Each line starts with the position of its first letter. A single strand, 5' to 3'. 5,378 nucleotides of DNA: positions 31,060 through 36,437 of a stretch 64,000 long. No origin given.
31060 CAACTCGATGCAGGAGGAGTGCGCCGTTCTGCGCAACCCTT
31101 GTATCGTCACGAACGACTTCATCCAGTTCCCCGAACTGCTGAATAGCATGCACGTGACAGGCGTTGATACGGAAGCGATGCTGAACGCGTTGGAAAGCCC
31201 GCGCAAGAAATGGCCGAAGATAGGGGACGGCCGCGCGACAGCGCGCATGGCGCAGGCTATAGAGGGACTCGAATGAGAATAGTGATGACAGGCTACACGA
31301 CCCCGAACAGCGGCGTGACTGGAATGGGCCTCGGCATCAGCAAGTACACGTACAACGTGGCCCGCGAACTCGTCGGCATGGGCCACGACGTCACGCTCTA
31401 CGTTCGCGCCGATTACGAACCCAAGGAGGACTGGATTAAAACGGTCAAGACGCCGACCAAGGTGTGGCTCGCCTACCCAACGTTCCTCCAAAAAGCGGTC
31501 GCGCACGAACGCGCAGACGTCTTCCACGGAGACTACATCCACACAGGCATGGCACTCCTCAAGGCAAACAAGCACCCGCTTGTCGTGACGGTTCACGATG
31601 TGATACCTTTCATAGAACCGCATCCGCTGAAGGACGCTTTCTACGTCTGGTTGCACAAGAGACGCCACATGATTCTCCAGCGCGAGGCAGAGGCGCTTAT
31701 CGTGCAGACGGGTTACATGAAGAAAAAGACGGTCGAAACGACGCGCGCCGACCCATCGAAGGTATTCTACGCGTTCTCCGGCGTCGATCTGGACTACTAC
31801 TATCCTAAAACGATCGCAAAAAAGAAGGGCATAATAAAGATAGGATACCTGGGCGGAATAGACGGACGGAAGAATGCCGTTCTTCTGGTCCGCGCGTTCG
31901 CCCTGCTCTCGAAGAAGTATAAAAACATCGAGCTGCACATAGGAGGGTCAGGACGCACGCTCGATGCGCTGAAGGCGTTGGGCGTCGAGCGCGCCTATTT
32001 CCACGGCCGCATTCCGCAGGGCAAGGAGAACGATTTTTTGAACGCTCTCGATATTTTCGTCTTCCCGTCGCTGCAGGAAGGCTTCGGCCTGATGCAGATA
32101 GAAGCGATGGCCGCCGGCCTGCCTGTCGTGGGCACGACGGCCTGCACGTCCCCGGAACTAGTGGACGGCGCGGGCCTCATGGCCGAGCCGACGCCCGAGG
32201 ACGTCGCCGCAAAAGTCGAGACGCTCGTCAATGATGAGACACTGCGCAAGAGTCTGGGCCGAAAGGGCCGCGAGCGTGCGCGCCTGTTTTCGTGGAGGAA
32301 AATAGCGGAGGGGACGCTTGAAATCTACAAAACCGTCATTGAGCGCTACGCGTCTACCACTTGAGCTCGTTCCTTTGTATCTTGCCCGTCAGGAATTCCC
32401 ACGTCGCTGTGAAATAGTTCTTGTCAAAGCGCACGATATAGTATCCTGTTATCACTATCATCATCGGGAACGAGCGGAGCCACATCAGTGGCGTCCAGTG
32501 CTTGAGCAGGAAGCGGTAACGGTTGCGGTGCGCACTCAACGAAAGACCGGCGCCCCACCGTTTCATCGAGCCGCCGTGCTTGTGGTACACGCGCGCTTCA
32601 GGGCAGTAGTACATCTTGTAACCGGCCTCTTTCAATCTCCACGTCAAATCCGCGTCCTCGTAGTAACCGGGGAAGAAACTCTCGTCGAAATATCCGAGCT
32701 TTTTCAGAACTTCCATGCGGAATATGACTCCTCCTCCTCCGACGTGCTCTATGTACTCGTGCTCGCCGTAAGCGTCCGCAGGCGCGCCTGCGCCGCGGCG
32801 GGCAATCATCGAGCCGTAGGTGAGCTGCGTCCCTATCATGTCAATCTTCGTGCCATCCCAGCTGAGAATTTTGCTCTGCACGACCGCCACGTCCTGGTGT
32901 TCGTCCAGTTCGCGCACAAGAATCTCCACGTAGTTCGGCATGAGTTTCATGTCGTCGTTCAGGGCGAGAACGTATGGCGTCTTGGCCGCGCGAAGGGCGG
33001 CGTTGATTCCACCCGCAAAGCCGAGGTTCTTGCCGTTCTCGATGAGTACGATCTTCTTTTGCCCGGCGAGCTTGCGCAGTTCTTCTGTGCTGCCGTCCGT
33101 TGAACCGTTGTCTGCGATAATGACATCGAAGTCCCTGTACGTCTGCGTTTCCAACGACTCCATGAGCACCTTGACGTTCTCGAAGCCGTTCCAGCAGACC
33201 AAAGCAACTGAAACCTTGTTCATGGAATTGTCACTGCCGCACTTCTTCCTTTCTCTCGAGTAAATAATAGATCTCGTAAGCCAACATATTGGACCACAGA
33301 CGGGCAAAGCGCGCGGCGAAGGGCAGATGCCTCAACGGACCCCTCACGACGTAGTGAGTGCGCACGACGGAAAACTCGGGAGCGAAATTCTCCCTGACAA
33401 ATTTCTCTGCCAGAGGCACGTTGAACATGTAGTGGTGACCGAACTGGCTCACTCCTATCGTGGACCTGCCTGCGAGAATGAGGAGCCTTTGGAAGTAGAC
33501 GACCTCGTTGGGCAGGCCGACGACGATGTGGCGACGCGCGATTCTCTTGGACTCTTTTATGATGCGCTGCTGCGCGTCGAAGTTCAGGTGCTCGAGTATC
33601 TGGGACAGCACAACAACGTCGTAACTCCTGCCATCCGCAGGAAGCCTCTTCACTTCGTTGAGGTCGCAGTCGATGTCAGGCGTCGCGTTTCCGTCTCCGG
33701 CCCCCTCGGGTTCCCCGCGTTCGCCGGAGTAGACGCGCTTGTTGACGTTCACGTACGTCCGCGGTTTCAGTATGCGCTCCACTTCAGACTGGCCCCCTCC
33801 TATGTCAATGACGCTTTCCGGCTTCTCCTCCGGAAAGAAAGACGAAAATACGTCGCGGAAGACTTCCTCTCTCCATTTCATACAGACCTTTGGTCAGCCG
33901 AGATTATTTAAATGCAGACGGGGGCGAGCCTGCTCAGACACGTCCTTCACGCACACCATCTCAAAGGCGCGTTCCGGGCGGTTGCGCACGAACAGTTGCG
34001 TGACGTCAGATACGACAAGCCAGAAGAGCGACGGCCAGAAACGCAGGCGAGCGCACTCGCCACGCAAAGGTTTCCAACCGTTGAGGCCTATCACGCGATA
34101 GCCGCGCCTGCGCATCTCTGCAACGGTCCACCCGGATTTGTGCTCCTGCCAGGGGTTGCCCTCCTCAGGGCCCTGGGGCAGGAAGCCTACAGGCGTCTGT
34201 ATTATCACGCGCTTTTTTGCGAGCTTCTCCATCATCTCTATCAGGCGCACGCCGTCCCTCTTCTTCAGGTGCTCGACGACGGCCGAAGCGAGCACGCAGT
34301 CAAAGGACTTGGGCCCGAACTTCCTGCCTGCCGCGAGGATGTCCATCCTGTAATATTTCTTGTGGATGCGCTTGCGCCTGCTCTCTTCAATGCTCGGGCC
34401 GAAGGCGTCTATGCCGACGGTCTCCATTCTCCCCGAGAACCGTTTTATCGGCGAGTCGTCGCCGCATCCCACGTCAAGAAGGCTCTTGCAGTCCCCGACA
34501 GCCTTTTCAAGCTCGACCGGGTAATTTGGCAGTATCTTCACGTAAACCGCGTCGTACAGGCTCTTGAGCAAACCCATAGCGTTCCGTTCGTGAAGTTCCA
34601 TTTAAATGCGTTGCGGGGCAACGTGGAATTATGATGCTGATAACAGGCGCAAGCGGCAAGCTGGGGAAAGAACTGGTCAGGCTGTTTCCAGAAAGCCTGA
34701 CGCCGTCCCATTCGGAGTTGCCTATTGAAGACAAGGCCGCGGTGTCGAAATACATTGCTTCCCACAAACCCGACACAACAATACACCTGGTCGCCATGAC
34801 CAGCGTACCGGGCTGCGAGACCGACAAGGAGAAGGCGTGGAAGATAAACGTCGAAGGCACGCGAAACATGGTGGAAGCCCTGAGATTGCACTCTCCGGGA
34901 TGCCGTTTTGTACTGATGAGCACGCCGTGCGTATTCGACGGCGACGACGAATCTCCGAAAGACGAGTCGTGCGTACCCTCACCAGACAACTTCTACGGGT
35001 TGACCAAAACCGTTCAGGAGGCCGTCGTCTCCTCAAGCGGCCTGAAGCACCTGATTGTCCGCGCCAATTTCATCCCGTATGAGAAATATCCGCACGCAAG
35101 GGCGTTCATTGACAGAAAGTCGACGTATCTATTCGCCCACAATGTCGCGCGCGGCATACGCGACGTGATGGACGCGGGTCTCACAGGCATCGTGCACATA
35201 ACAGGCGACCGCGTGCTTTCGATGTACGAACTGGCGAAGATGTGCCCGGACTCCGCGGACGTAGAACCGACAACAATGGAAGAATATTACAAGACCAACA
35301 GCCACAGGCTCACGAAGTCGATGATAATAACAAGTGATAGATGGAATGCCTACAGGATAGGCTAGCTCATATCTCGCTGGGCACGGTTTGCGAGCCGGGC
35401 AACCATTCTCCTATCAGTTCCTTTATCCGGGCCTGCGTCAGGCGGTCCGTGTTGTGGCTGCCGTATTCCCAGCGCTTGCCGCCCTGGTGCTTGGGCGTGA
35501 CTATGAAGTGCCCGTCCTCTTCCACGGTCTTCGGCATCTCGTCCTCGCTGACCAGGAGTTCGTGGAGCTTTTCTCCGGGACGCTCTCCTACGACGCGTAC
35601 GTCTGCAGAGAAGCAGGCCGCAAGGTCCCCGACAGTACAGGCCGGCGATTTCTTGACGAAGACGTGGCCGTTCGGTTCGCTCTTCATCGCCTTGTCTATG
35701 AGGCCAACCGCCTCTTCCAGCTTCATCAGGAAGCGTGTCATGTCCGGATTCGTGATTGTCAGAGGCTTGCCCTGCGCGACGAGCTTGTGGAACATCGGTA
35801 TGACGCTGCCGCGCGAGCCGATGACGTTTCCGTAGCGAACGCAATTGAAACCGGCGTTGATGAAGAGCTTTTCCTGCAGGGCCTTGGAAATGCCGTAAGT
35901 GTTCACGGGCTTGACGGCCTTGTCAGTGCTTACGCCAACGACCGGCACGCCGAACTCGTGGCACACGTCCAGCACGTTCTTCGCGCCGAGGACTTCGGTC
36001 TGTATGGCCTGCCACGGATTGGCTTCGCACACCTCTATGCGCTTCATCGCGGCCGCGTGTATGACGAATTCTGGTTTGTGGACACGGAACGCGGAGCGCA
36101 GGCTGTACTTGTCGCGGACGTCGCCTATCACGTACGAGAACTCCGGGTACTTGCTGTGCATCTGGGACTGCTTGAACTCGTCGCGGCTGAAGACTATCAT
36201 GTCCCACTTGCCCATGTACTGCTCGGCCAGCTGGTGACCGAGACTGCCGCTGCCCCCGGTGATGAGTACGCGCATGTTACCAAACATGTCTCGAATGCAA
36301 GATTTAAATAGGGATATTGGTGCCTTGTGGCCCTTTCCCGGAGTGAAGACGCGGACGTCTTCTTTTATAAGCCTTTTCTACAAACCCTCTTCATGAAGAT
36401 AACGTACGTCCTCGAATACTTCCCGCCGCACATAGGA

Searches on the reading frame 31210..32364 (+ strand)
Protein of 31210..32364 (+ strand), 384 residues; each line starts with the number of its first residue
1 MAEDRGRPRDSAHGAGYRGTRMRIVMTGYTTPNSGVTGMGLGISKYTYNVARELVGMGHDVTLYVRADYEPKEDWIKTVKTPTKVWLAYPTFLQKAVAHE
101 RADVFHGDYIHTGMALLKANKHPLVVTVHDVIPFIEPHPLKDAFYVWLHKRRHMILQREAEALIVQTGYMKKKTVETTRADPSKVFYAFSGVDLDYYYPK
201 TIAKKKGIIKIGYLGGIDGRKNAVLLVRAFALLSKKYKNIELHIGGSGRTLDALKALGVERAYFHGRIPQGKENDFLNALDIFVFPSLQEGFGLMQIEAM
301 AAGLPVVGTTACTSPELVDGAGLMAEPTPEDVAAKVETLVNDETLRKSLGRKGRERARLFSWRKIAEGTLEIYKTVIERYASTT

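Call 13: search_protein_families(library=pfam, proteins=[window:31210-32364:+], max_evalue=0.00001)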
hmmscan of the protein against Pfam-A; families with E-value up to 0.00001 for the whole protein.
window:31210-32364:+ (384 aa): 6 families
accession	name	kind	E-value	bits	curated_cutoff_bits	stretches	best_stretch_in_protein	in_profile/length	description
PF00534.26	Glycos_transf_1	-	3e-26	92.4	26.4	1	203-356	10-172/172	Glycosyl transferases group 1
PF13692.12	Glyco_trans_1_4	-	3.6e-26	92.6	27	1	210-342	3-142/142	Glycosyl transferases group 1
PF13439.12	Glyco_transf_4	-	1.7e-15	57.9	28.5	1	42-195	3-169/170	Glycosyltransferase Family 4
PF13579.12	Glyco_trans_4_4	-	3.8e-14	53.8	29.7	1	42-184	2-151/158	Glycosyl transferase 4-like domain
PF20706.3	GT4-conflict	-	9.3e-07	28.6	26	1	277-309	279-311/385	Family 4 Glycosyltransferase in conflict systems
PF13524.12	Glyco_trans_1_2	-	2.4e-06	28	25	1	235-359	10-132/144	Glycosyl transferase-like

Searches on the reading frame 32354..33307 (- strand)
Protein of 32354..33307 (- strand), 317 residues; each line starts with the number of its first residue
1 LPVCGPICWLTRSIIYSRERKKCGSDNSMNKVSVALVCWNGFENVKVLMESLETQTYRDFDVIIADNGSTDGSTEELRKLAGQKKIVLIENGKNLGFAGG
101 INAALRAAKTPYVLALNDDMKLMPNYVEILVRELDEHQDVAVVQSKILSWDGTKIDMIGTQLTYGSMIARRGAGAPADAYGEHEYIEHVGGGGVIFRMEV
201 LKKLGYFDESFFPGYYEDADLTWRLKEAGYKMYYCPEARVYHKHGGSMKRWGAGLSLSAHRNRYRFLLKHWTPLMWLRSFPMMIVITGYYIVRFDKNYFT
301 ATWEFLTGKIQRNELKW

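Call 13: search_protein_families(library=pfam, proteins=[window:32354-33307:-], max_evalue=0.00001)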
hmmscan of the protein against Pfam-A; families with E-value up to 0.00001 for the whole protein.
window:32354-33307:- (317 aa): 4 families
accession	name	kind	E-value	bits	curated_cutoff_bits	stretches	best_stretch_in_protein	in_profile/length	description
PF00535.33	Glycos_transf_2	-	2.8e-24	86.4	23.3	1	33-148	1-117/168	Glycosyl transferase family 2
PF13641.12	Glyco_tranf_2_3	-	5.7e-17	62.9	27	1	32-247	3-216/230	Glycosyltransferase like family 2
PF13632.12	Glyco_trans_2_3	-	2.9e-12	47.2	27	1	112-287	1-175/198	Glycosyl transferase family group 2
PF10111.15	Glyco_tranf_2_2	-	4.2e-06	26.9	27.3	0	43-250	10-224/276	Glycosyltransferase like family 2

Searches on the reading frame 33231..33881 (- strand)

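Call 13: search_protein_families(library=pfam, proteins=[window:33231-33881:-], max_evalue=0.00001)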
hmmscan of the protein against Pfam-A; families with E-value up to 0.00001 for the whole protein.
window:33231-33881:- (216 aa): 0 families

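Call 78: search_protein_families(library=pfam, proteins=[window:33231-33881:-], max_evalue=0.1)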
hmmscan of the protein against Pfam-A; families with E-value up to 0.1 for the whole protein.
window:33231-33881:- (216 aa): 5 families
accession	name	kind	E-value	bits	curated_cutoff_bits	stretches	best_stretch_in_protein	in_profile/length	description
PF13489.12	Methyltransf_23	-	3e-05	24.3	27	1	3-110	4-103/164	Methyltransferase domain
PF08241.18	Methyltransf_11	-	4.9e-05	24.3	21.2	1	26-116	2-88/95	Methyltransferase domain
PF07021.18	MetW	-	5.7e-05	23.3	21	1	24-137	17-123/193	Methionine biosynthesis protein MetW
PF13649.12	Methyltransf_25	-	0.0016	19.5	27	1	67-116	45-94/97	Methyltransferase domain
PF08242.18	Methyltransf_12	-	0.038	15.1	30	1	78-112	60-89/98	Methyltransferase domain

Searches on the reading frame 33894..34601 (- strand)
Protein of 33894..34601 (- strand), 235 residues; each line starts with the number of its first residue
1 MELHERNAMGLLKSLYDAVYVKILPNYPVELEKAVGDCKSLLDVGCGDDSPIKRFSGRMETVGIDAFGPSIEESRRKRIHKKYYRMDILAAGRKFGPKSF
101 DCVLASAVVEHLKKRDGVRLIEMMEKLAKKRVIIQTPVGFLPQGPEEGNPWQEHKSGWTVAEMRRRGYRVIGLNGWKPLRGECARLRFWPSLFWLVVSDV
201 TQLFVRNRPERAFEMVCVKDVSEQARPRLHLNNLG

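Call 13: search_protein_families(library=pfam, proteins=[window:33894-34601:-], max_evalue=0.00001)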
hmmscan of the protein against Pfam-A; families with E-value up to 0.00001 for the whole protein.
window:33894-34601:- (235 aa): 3 families
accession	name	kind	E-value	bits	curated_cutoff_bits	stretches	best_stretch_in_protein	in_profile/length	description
PF08241.18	Methyltransf_11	-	3e-10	41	21.2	1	42-129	1-88/95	Methyltransferase domain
PF13489.12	Methyltransf_23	-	2.8e-06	27.6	27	1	39-134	24-116/164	Methyltransferase domain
PF13649.12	Methyltransf_25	-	4e-06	27.9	27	0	42-129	2-94/97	Methyltransferase domain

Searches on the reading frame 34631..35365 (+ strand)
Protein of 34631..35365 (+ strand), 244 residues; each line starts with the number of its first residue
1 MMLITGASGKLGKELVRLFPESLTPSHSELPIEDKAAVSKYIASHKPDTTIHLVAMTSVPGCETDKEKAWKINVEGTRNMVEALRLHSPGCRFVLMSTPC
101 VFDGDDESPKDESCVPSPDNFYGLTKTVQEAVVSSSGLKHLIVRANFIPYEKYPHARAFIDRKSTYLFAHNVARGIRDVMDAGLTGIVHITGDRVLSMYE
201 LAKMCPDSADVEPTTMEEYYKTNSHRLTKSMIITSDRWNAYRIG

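Call 13: search_protein_families(library=pfam, proteins=[window:34631-35365:+], max_evalue=0.00001)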
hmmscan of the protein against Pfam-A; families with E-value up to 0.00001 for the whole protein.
window:34631-35365:+ (244 aa): 5 families
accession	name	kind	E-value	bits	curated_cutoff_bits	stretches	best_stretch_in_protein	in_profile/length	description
PF04321.23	RmlD_sub_bind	-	1.2e-31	110.3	27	1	2-148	3-151/287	RmlD substrate binding domain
PF01370.27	Epimerase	-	4e-20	72.7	20.9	1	2-140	1-160/240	NAD dependent epimerase/dehydratase family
PF16363.11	GDP_Man_Dehyd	-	9.6e-15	55.3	27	1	32-179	61-211/332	GDP-mannose 4,6 dehydratase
PF02719.21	Polysacc_synt_2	-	7.2e-11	42.2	20.2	1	32-135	63-151/293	Polysaccharide biosynthesis protein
PF07993.18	NAD_binding_4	-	8.8e-06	25.5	20.1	0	64-151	103-210/258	Male sterility protein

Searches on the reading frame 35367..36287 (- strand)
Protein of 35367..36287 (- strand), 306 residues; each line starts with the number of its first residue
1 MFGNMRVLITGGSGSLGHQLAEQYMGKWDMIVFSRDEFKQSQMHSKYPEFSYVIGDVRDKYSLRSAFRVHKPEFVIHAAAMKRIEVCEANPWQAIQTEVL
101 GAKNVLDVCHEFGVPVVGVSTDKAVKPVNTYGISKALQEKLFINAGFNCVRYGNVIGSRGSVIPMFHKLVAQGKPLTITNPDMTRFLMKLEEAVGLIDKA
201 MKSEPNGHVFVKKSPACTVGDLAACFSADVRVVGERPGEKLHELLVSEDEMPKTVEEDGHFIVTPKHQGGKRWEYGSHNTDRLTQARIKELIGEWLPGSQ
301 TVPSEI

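Call 13: search_protein_families(library=pfam, proteins=[window:35367-36287:-], max_evalue=0.00001)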
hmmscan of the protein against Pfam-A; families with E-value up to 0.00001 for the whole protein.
window:35367-36287:- (306 aa): 5 families
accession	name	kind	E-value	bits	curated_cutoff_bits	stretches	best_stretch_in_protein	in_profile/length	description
PF02719.21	Polysacc_synt_2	-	1.8e-77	260.8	20.2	1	7-263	1-291/293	Polysaccharide biosynthesis protein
PF01370.27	Epimerase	-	1.9e-20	73.8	20.9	1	7-209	1-236/240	NAD dependent epimerase/dehydratase family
PF04321.23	RmlD_sub_bind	-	1.5e-18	67.4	27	1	5-179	1-176/287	RmlD substrate binding domain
PF16363.11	GDP_Man_Dehyd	-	1.1e-13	51.8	27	1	8-122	1-130/332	GDP-mannose 4,6 dehydratase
PF01073.25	3Beta_HSD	-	1.1e-08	35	22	1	8-127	1-122/280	3-beta hydroxysteroid dehydrogenase/isomerase family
